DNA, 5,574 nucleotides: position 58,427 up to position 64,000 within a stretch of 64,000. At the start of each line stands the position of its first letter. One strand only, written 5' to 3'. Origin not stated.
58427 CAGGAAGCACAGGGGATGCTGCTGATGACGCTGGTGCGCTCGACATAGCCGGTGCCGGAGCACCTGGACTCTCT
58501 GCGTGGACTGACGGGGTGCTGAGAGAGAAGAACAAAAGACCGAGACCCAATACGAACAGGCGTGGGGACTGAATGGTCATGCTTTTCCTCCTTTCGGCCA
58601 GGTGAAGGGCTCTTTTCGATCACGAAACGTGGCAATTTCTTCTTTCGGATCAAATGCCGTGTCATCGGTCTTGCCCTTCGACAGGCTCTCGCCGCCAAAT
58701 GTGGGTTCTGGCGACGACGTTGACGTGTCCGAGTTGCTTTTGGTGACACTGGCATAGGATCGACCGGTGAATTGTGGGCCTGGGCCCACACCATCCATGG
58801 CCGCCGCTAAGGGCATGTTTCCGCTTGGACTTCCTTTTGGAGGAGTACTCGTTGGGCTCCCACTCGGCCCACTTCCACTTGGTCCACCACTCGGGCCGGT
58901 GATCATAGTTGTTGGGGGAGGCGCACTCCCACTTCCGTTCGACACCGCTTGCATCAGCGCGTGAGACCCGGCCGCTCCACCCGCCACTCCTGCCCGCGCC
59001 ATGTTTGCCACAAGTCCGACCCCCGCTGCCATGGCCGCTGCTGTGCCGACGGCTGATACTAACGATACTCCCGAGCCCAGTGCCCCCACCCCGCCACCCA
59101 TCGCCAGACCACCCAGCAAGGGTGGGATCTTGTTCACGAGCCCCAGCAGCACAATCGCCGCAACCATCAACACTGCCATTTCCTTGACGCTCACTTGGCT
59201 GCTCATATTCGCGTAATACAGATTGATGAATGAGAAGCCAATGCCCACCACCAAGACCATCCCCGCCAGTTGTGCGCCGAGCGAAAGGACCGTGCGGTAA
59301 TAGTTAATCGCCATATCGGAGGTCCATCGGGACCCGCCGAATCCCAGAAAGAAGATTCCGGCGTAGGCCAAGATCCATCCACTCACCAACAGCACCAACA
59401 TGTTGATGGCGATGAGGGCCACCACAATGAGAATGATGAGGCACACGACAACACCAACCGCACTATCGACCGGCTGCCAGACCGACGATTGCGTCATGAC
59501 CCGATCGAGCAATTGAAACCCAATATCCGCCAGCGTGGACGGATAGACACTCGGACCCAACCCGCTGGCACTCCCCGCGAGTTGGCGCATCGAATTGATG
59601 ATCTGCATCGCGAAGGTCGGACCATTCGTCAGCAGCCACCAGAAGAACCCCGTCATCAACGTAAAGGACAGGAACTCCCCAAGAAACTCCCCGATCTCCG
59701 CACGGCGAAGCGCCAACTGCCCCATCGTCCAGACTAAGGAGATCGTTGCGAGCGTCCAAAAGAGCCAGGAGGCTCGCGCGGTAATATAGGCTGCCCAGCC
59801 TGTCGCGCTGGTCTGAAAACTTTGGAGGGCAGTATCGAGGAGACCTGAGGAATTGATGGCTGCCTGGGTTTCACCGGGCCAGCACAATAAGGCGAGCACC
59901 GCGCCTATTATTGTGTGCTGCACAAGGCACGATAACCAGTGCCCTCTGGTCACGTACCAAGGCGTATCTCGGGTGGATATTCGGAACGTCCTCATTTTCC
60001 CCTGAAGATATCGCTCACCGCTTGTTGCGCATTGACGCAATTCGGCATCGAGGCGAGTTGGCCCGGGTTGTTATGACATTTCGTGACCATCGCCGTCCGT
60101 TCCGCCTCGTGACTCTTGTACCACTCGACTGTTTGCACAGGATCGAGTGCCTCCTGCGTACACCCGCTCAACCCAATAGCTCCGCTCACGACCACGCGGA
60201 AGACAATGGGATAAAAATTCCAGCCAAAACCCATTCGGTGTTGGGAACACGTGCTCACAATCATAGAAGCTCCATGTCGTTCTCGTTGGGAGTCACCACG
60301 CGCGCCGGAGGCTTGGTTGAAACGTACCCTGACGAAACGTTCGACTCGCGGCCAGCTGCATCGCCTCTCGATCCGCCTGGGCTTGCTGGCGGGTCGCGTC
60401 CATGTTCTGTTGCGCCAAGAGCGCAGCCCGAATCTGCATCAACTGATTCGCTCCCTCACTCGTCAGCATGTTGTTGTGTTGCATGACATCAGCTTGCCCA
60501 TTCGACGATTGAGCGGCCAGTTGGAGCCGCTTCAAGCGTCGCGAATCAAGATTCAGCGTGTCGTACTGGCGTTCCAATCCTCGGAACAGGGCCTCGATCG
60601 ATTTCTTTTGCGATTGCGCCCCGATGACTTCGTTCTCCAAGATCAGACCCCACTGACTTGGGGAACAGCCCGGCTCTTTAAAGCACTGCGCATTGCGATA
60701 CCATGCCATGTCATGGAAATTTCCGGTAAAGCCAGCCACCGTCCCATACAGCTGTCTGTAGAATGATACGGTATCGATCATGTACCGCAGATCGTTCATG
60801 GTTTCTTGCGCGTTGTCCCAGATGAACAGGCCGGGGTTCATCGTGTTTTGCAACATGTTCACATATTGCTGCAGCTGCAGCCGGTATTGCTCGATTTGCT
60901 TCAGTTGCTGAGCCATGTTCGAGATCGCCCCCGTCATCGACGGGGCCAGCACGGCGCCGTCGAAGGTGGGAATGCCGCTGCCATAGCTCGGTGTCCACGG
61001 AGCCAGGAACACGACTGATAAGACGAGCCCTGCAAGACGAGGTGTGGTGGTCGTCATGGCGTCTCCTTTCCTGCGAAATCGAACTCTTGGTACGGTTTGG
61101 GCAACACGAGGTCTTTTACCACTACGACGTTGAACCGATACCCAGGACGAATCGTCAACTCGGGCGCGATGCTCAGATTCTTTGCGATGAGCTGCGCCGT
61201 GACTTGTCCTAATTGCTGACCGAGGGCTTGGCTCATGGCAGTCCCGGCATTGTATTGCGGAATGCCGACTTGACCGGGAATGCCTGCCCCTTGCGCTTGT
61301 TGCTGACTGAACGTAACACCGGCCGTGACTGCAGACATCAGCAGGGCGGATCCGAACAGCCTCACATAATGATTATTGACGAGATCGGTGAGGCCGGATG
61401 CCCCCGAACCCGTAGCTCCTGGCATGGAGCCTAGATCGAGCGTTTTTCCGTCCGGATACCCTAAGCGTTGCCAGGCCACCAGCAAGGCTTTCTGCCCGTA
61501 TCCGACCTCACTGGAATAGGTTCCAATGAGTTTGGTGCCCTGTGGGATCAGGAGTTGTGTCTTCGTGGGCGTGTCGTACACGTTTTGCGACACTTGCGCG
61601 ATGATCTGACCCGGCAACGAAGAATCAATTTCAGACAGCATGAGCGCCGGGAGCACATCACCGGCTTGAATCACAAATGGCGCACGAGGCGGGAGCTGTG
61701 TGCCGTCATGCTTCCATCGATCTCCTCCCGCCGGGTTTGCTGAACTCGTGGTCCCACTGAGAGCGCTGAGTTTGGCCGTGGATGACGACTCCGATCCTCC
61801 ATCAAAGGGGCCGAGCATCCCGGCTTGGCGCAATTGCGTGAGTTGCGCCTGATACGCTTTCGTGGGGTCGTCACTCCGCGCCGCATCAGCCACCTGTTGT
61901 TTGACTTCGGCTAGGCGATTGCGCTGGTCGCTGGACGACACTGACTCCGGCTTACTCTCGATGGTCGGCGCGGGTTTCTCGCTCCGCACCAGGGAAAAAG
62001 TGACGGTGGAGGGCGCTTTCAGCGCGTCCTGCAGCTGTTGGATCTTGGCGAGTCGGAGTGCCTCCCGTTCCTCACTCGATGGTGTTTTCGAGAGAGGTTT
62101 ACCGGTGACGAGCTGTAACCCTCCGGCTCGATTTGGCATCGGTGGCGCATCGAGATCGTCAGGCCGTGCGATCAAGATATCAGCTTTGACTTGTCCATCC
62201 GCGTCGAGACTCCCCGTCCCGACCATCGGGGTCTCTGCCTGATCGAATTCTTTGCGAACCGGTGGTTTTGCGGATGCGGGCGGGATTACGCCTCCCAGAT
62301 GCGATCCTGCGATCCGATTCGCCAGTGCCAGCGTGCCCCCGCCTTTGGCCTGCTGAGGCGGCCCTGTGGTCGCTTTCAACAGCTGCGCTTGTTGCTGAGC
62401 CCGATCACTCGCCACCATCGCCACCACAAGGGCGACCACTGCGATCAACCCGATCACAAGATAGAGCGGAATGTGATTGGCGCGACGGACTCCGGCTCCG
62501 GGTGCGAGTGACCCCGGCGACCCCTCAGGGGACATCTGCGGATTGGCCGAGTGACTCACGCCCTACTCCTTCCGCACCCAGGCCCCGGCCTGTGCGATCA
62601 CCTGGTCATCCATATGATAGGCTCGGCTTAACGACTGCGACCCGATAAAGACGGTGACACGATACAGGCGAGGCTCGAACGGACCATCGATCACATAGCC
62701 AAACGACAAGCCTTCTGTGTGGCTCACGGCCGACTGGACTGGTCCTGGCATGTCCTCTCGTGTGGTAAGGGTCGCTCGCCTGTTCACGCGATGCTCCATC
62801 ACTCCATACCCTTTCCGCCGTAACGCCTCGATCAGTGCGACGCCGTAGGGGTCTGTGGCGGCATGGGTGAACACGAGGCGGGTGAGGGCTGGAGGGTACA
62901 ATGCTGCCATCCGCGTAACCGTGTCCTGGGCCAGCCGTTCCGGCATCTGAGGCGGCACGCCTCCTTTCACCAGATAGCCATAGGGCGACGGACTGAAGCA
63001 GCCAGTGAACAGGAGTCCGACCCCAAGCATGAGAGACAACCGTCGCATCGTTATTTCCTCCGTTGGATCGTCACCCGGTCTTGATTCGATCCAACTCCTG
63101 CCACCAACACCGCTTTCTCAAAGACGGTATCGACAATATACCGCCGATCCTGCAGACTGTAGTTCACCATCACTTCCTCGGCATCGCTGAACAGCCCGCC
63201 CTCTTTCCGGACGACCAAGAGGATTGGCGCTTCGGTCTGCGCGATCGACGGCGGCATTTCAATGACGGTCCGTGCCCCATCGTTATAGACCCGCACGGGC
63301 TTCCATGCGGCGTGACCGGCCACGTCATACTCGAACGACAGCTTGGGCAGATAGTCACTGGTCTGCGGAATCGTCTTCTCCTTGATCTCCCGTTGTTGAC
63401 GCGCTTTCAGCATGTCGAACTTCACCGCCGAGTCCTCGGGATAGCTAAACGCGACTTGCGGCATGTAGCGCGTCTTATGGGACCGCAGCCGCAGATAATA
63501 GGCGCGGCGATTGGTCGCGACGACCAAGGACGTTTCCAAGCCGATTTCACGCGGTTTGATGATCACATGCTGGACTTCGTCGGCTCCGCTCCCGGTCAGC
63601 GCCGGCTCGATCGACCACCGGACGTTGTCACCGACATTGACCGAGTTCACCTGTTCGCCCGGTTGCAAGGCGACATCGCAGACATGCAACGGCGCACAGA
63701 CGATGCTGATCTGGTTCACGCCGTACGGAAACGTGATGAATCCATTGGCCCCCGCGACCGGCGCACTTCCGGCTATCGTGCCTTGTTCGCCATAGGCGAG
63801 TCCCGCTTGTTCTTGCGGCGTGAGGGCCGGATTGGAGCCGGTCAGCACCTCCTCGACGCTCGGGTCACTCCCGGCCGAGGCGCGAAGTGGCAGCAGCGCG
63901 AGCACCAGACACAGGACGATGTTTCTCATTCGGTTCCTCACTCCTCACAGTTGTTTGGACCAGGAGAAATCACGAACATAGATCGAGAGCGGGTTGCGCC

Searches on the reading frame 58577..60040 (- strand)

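Call 69: search_protein_families(library=pfam, proteins=[window:58577-60040:-], max_evalue=0.0001)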
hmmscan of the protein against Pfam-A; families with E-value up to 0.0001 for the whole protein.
window:58577-60040:- (487 aa): 1 family
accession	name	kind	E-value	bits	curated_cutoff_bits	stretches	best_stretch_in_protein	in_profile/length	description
PF04610.19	TrbL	-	1.4e-37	130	25.9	1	98-305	1-215/215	TrbL/VirB6 plasmid conjugal transfer protein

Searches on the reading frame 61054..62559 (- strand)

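Call 55: search_protein_families(library=pfam, proteins=[window:61054-62559:-], max_evalue=0.00001)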
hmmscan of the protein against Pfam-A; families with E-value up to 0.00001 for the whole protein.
window:61054-62559:- (501 aa): 1 family
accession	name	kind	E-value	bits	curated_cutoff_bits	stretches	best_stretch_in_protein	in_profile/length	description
PF03743.19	TrbI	-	1.8e-53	181.6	35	1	296-486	1-188/188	Bacterial conjugation TrbI-like protein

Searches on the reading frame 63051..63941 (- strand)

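Call 69: search_protein_families(library=pfam, proteins=[window:63051-63941:-], max_evalue=0.0001)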
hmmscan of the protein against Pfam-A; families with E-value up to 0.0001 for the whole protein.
window:63051-63941:- (296 aa): 1 family
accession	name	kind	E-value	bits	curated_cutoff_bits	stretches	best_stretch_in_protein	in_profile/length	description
PF03524.21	CagX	-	2.9e-50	171.3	34.2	1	70-294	5-197/198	Conjugal transfer protein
